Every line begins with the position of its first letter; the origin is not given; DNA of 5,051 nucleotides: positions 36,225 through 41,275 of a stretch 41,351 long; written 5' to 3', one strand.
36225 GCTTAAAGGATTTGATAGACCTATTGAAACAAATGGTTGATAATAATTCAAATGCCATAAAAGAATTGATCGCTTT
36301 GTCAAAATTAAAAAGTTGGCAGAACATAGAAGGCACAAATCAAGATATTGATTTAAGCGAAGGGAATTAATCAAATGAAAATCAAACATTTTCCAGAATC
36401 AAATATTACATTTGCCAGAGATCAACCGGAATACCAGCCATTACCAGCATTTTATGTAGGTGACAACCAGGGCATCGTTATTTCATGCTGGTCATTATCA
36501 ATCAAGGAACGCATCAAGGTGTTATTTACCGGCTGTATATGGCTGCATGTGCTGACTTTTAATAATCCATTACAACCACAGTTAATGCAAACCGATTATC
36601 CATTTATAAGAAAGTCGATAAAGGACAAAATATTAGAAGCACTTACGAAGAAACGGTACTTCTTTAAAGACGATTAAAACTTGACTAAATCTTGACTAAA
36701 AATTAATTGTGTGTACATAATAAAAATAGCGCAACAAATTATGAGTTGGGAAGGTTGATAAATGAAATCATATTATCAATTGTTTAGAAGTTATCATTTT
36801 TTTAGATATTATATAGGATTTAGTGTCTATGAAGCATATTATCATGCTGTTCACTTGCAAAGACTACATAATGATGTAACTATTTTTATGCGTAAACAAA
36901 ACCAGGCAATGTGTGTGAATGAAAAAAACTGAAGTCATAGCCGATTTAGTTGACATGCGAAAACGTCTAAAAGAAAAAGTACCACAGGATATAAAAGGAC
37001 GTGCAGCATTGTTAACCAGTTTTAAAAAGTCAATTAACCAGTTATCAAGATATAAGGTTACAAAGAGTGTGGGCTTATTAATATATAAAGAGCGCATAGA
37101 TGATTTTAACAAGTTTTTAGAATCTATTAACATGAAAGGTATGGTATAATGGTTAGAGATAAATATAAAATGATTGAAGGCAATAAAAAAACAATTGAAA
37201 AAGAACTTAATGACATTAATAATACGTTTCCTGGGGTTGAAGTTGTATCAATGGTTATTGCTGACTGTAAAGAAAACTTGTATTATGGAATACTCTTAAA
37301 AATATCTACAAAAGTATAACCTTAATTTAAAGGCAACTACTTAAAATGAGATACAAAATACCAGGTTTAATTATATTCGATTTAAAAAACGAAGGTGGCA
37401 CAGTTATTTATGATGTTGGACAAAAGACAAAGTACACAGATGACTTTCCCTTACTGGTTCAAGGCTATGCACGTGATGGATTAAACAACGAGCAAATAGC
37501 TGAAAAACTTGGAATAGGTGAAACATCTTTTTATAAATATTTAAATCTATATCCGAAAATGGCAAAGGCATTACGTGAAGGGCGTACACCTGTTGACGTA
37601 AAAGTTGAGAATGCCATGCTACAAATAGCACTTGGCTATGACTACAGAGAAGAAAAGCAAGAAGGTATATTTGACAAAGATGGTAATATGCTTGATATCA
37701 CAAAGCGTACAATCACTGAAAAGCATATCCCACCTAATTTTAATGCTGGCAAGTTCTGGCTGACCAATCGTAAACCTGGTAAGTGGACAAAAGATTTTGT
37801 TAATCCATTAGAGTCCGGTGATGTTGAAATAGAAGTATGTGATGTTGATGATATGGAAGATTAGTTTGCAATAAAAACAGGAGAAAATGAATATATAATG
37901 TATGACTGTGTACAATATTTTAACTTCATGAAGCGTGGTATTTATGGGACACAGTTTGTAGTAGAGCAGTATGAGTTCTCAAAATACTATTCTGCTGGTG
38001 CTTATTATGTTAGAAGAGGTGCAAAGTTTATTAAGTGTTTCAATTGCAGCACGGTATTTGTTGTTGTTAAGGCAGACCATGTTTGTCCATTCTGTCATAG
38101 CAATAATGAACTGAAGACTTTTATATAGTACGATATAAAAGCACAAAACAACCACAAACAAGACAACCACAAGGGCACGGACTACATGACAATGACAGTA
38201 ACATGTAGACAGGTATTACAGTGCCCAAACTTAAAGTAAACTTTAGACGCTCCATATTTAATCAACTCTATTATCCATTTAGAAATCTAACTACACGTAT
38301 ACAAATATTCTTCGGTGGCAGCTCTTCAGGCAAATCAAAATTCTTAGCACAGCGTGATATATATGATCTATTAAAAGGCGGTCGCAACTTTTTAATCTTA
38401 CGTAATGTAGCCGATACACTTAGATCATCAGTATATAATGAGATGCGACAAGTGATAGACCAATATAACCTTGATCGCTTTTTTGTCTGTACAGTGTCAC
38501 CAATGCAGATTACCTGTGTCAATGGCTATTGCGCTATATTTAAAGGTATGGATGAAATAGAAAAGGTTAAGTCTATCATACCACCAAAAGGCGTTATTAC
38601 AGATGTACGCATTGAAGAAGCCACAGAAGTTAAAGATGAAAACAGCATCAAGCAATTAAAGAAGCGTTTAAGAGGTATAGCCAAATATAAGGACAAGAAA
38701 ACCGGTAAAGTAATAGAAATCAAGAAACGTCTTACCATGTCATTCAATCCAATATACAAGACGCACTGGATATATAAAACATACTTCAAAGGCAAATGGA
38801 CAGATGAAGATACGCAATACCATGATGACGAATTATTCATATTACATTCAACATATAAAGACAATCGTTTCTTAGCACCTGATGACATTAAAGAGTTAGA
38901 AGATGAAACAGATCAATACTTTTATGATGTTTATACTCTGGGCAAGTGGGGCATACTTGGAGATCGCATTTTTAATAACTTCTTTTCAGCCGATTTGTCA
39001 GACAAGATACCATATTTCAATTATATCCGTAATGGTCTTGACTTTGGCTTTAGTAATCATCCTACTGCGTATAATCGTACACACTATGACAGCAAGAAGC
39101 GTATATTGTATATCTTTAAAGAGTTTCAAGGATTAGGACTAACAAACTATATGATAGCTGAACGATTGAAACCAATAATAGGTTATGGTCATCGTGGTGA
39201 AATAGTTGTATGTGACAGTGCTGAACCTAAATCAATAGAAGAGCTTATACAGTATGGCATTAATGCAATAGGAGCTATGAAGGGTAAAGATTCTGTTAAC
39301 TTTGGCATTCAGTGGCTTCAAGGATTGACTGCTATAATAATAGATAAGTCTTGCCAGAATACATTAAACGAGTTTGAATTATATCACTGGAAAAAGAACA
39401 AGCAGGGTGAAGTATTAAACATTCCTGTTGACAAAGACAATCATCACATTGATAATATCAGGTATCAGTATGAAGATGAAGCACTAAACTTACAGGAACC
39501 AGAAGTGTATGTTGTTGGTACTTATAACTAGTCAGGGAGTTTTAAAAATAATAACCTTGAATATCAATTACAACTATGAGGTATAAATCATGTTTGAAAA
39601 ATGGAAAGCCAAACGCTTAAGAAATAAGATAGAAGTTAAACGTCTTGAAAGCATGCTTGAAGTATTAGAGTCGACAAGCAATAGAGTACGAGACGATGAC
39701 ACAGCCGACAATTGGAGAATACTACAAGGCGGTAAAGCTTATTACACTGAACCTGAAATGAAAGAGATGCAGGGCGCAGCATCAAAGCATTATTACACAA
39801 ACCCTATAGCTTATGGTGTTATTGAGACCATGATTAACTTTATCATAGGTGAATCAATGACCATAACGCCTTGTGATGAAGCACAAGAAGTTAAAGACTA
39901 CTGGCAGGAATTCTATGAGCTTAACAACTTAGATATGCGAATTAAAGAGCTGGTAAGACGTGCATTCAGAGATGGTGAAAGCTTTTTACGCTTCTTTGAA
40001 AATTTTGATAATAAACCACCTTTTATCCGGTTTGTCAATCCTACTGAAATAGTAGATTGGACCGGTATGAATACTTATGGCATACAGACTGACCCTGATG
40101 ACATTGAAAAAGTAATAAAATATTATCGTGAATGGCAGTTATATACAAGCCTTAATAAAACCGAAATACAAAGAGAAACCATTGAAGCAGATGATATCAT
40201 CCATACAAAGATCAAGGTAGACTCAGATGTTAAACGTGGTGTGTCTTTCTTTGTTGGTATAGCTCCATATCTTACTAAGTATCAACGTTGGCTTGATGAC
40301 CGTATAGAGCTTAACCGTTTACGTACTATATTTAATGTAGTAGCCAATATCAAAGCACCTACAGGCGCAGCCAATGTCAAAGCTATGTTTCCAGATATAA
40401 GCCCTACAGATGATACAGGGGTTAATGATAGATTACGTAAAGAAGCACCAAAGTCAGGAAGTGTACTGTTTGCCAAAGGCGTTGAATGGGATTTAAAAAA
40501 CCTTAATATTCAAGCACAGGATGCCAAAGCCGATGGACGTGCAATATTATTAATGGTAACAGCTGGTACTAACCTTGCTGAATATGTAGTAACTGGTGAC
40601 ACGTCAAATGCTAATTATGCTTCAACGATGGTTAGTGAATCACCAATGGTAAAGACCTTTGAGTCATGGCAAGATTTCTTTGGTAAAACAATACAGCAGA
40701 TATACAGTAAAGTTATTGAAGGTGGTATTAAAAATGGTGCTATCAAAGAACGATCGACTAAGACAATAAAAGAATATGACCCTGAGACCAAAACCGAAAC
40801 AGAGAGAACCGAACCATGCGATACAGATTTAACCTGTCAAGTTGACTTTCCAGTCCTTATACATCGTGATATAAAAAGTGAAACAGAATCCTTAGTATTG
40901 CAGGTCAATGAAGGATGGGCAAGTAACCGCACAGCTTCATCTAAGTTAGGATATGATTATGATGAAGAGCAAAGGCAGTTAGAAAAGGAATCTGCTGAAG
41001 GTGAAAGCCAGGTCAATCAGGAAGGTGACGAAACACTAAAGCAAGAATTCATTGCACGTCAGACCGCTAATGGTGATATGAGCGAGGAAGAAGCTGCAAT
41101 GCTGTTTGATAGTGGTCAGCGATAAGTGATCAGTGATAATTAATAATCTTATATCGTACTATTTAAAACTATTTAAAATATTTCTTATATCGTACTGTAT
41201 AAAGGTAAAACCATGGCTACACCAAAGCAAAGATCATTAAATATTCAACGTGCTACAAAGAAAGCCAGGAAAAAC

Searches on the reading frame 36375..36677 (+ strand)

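Call 79: search_protein_families(library=phrogs, proteins=[window:36375-36677:+], max_evalue=0.01)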
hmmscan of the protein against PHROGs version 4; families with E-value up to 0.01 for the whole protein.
window:36375-36677:+ (100 aa): 2 families
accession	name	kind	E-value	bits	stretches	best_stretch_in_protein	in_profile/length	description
phrog_11885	-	unknown function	0.00016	22.8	1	27-85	30-84/100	-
phrog_25433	-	unknown function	0.0036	18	1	28-65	159-198/210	-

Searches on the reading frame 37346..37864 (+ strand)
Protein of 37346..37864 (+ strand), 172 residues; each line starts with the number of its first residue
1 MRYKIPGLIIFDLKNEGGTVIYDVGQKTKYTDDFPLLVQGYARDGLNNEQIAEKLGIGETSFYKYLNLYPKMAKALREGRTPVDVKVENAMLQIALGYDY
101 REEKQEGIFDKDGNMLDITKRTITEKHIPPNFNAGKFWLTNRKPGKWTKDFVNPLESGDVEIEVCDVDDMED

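Call 27: search_protein_families(library=pfam, proteins=[window:37346-37864:+], max_evalue=0.01)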
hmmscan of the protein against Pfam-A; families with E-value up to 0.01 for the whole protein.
window:37346-37864:+ (172 aa): 2 families
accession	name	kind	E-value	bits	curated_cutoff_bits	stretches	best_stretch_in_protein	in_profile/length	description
PF13384.12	HTH_23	-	0.0013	18.9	24.6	1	41-69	14-41/50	Homeodomain-like domain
PF13551.12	HTH_29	-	0.0034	17.9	28.1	1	43-69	9-36/64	Winged helix-turn helix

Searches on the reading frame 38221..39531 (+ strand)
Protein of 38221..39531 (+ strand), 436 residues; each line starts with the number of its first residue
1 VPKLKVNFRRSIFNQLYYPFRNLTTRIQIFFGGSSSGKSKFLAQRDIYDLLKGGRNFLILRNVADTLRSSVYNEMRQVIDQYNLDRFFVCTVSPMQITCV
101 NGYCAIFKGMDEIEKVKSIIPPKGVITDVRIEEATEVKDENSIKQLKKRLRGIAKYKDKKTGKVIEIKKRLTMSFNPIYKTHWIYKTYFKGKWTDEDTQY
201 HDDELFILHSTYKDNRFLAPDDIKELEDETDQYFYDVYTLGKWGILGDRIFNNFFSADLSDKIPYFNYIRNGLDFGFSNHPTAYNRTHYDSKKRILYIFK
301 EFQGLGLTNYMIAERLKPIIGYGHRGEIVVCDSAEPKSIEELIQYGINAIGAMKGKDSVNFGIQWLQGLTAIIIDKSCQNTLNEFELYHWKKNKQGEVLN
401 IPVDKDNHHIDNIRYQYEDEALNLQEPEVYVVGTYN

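Call 9: search_protein_families(library=phrogs, proteins=[window:38221-39531:+], max_evalue=0.001)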
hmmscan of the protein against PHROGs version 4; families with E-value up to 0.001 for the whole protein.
window:38221-39531:+ (436 aa): 8 families
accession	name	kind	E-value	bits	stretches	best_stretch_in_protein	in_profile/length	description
phrog_3717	-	head and packaging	1.1e-51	177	1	10-292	8-275/277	terminase large subunit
phrog_5653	-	head and packaging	6e-41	141.3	1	241-423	1-183/199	terminase large subunit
phrog_2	-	head and packaging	4e-40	139.3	1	18-415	275-587/807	terminase large subunit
phrog_6672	-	head and packaging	9.6e-32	110.5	1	294-419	5-128/145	terminase large subunit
phrog_22023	-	unknown function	6.7e-15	56.7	1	143-301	5-145/153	-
phrog_18557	-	head and packaging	1.4e-11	45.3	1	351-419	3-72/88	terminase large subunit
phrog_10250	-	head and packaging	8.9e-11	42.9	1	234-417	9-212/228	terminase large subunit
phrog_8711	-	head and packaging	1e-09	39.3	1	10-88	10-89/89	terminase large subunit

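Call 11: find_related_loci(query=window:38221-39531:+, collection=viral_contigs, flank=10000)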
Query window:38221-39531:+ (436 aa) in viral_contigs; peptide patterns used: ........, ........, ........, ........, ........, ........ (x = any residue, [..] = any of these).
17 stretches matched a pattern; 16 encode a relative of the query (tblastn E <= 1e-3); 16 distinct loci.
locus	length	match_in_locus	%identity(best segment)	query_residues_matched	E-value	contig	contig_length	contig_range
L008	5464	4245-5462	63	4-422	0e+0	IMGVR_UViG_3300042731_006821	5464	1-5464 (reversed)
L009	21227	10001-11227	63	1-423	2e-174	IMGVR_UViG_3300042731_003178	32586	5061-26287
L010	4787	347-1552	53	4-420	6e-138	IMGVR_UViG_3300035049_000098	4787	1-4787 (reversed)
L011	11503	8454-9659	53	4-420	3e-136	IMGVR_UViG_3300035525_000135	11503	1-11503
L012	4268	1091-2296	53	4-420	6e-139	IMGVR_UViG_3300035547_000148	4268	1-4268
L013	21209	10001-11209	50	1-420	2e-134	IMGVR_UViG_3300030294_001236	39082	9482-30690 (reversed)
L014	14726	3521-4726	54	4-420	1e-133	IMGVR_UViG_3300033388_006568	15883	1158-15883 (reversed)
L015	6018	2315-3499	50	13-420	5e-121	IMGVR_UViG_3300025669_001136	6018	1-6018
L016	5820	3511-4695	50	13-420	5e-121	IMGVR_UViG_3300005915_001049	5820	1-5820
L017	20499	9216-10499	48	2-432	1e-115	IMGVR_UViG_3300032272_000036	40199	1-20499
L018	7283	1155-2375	48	1-419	2e-100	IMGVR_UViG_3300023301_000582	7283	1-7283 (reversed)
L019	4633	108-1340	47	1-423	3e-100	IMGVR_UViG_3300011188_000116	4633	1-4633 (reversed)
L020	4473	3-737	46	176-419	2e-56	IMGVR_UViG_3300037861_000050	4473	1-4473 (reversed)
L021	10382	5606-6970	24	13-417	1e-16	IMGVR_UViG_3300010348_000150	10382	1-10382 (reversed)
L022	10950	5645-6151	25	11-190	4e-8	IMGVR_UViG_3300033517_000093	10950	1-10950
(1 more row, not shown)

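Call 16: find_related_loci(query=window:38221-39531:+, collection=metagenome_contigs, flank=10000)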
Query window:38221-39531:+ (436 aa) in metagenome_contigs; peptide patterns used: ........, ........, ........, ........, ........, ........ (x = any residue, [..] = any of these).
59 stretches matched a pattern; 22 encode a relative of the query (tblastn E <= 1e-3); 22 distinct loci.
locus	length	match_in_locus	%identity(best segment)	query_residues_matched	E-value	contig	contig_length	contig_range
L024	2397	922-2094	55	12-419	4e-137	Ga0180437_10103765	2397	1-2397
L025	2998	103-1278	53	12-420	3e-131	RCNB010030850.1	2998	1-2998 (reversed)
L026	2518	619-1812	48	12-420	2e-128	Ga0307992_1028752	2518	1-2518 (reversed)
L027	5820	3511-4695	50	13-420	3e-121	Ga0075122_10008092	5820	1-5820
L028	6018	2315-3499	50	13-420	3e-121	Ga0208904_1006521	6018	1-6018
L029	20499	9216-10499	48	2-432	8e-116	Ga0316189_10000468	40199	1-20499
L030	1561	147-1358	46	2-420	5e-117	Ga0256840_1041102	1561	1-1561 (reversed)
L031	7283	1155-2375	48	1-419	1e-100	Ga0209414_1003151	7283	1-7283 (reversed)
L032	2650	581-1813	47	1-423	1e-103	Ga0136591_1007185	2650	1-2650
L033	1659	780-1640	54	1-292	2e-96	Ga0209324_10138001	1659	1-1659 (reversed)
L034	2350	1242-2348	46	1-381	3e-88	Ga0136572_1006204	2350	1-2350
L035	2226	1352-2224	46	1-299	3e-84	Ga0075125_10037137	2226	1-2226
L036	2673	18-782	47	166-419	6e-66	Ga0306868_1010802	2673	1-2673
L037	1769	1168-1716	50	1-196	2e-42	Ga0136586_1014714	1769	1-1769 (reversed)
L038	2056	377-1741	24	13-417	2e-17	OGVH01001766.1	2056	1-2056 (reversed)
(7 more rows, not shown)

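Call 17: find_related_loci(query=window:38221-39531:+, collection=genome_contigs, flank=10000)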
Query window:38221-39531:+ (436 aa) in genome_contigs; peptide patterns used: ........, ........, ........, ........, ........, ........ (x = any residue, [..] = any of these).
39 stretches matched a pattern; 1 encode a relative of the query (tblastn E <= 1e-3); 1 distinct loci.
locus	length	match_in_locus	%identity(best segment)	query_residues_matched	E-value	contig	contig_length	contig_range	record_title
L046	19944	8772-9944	47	12-420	5e-112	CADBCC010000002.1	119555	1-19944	MAG: uncultured Ruminococcus sp. isolate RUG13837 genome assembly, contig: RUG13837_asm_2, whole genome shotgun sequence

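Call 18: find_encoding_contigs(protein=window:38221-39531:+, flank=10000, max_places=10)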
Protein window:38221-39531:+ (436 aa): 2 contigs read that carry it; 1 place shown.
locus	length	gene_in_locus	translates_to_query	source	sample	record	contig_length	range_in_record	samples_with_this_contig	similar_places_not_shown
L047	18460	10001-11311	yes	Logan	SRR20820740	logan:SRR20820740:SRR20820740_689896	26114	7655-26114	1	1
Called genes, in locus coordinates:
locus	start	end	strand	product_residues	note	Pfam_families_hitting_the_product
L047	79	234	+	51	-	-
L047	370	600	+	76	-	-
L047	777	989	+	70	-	-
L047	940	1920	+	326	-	PF10263:SprT-like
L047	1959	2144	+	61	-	-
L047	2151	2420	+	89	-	-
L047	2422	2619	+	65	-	-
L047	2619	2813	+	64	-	-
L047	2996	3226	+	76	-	-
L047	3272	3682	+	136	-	PF05551:zf-His_Me_endon (weak), PF13392:HNH_3 (weak)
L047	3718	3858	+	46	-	-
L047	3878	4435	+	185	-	PF17338:GP88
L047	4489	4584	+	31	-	-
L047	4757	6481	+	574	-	PF13307:Helicase_C_2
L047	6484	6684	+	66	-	-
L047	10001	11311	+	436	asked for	PF04466:Terminase_3, PF17288:Terminase_3C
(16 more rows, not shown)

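Call 19: find_homologous_proteins(query=window:38221-39531:+, max_evalue=1e-30)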
Query window:38221-39531:+ (436 aa): 4903 proteins with E <= 1e-30 among 8000 candidates; the best 120 are listed.
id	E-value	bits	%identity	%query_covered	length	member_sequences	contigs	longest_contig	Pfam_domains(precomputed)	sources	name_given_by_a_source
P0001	0.0e+0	1009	100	100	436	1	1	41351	PF17288.9,PF04466.20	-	-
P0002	4.1e-174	598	63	100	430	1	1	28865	PF17288.9,PF04466.20,PF03237.22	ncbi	-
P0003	1.8e-162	559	61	99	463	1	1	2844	PF17288.9,PF04466.20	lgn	-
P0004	1.1e-153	530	58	97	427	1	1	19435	PF17288.9,PF04466.20,PF03237.22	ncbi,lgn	-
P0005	1.3e-153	530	59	96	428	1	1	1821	PF17288.9,PF04466.20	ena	-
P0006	6.2e-152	525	59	94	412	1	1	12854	PF17288.9,PF04466.20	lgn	-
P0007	8.3e-152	524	57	96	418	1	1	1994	PF17288.9,PF04466.20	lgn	-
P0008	4.6e-151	522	56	96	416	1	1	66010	PF17288.9,PF04466.20,PF03237.22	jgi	jgi:phage terminase large subunit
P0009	3.9e-149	515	57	95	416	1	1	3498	PF17288.9,PF04466.20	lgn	-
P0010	7.6e-149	514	58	96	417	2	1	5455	PF17288.9,PF04466.20,PF03237.22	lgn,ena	-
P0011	8.4e-149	514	57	98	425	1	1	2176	PF17288.9,PF04466.20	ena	-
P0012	2.3e-148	513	56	96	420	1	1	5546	PF17289.9,PF17288.9,PF04466.20,PF03237.22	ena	-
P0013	6.9e-148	511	57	95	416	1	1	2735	PF17288.9,PF04466.20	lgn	-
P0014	9.8e-148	511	56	96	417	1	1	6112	PF17288.9,PF04466.20,PF03237.22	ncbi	-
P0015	1.3e-147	510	54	99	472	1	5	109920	PF17288.9,PF04466.20,PF03237.22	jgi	-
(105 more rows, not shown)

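Call 53: find_encoding_contigs(protein=P0002, flank=10000, max_places=3)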
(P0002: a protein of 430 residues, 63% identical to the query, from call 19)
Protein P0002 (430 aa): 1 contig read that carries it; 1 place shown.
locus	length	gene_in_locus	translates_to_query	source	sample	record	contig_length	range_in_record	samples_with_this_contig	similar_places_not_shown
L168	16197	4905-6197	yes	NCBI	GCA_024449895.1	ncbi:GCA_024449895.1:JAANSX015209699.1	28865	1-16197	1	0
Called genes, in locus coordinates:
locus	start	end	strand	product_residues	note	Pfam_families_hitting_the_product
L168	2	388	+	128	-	?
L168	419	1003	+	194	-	-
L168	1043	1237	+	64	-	-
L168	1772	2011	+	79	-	-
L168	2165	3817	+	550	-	PF13307:Helicase_C_2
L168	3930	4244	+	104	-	-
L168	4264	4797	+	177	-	-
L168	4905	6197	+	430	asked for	PF03237:Terminase_6N, PF04466:Terminase_3, PF17288:Terminase_3C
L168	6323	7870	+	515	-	PF05136:Phage_portal_2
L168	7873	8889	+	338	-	-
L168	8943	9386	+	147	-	-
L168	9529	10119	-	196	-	-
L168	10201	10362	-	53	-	-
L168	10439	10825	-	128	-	-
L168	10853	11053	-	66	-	-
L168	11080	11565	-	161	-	-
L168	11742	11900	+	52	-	-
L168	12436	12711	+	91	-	-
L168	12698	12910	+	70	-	-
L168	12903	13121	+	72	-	-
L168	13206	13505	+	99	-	-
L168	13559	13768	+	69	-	-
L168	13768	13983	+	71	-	-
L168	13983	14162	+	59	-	-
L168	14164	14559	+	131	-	-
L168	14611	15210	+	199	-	-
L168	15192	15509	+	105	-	-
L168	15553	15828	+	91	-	-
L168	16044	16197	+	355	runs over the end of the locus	-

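Call 54: find_encoding_contigs(protein=P0004, flank=10000, max_places=3)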
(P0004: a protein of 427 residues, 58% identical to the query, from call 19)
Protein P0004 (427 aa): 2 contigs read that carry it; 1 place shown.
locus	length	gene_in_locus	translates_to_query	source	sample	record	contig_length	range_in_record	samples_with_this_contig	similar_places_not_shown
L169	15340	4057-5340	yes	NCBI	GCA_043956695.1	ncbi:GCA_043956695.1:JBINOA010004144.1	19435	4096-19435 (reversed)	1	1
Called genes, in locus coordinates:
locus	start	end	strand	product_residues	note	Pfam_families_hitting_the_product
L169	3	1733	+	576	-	?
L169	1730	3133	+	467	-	-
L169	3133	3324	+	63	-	-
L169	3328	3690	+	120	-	-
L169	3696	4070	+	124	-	PF02954:HTH_8 (weak)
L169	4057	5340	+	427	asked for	PF04466:Terminase_3, PF03237:Terminase_6N, PF17288:Terminase_3C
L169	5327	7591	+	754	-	PF06074:Portal_Mu, PF04233:Phage_Mu_F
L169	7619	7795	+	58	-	-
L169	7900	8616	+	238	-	PF04055:Radical_SAM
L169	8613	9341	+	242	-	PF04055:Radical_SAM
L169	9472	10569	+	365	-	-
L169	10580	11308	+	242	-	-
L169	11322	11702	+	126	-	-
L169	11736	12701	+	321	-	-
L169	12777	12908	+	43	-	-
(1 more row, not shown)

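Call 78: search_protein_families(library=pfam, proteins=[L168:1043-1237:+, L168:1772-2011:+, L168:3930-4244:+, L168:8943-9386:+, L168:9529-10119:-, L168:10201-10362:-, L168:10439-10825:-, L168:10853-11053:-, L168:11080-11565:-, L168:11742-11900:+], max_evalue=0.01)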
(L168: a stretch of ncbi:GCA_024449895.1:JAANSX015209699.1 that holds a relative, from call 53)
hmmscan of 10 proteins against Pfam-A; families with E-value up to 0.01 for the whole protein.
L168:1043-1237:+ (64 aa): 0 families

L168:1772-2011:+ (79 aa): 0 families

L168:3930-4244:+ (104 aa): 0 families

L168:8943-9386:+ (147 aa): 0 families

L168:9529-10119:- (196 aa): 0 families

L168:10201-10362:- (53 aa): 0 families

L168:10439-10825:- (128 aa): 0 families

L168:10853-11053:- (66 aa): 0 families

L168:11080-11565:- (161 aa): 0 families

L168:11742-11900:+ (52 aa): 0 families

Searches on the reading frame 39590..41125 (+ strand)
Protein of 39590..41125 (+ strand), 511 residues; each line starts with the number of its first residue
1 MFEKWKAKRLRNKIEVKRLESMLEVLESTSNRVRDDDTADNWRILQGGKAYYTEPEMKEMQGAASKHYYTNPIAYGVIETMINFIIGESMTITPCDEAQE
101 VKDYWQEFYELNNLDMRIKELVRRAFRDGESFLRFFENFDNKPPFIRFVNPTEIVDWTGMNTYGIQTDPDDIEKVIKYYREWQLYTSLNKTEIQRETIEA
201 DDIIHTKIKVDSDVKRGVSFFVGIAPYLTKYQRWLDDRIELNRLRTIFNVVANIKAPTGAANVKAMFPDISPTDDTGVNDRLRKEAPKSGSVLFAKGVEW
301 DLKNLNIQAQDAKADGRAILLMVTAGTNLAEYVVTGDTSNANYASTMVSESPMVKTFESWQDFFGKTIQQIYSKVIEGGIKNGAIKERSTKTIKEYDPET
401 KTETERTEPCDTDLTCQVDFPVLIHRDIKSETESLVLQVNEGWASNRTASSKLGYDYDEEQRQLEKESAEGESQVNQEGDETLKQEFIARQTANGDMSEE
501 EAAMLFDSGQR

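Call 9: search_protein_families(library=phrogs, proteins=[window:39590-41125:+], max_evalue=0.001)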
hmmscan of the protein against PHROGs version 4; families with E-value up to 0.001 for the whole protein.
window:39590-41125:+ (511 aa): 5 families
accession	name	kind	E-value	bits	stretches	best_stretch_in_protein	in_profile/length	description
phrog_21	-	head and packaging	2.8e-32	112.5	1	35-496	48-522/1362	portal protein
phrog_10963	-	head and packaging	9.1e-09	35.5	1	194-462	227-447/503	portal protein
phrog_64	-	head and packaging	8.9e-06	25.4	1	63-209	118-253/547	portal protein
phrog_537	-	head and packaging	2.5e-05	24.6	1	316-472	58-200/233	portal protein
phrog_533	-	head and packaging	0.00025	20.7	1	38-154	34-149/495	portal protein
